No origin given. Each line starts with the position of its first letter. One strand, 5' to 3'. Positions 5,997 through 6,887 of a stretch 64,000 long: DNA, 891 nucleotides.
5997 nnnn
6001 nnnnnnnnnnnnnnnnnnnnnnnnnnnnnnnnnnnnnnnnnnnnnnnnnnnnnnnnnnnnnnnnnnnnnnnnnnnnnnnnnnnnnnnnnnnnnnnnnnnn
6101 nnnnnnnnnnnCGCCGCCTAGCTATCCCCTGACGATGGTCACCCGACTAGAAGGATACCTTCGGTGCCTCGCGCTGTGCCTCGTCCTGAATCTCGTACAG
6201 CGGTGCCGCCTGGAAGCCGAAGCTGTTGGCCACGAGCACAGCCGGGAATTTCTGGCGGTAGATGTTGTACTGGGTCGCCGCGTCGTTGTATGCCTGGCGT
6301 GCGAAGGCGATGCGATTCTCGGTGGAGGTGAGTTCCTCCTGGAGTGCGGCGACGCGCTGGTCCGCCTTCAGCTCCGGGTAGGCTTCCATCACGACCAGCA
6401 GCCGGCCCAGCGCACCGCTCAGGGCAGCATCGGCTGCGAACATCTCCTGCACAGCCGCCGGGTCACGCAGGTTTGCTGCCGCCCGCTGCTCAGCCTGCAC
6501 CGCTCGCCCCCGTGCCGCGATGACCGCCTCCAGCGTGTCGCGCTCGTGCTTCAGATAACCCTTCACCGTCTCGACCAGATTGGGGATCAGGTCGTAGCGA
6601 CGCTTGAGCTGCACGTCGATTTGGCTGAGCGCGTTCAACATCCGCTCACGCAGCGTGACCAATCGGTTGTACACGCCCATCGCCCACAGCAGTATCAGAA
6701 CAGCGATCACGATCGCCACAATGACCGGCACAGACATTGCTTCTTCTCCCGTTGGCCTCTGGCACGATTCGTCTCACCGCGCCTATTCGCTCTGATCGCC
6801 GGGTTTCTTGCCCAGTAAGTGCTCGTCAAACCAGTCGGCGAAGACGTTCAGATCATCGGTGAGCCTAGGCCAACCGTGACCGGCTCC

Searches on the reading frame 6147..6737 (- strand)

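Call 56: search_protein_families(library=pfam, proteins=[window:6147-6737:-], max_evalue=0.0001)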
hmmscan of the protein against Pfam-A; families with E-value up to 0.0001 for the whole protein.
window:6147-6737:- (196 aa): 1 family
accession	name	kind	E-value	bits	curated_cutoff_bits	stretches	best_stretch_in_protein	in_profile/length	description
PF04011.17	LemA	-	4.5e-58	195.8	26.2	1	36-196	1-149/149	LemA family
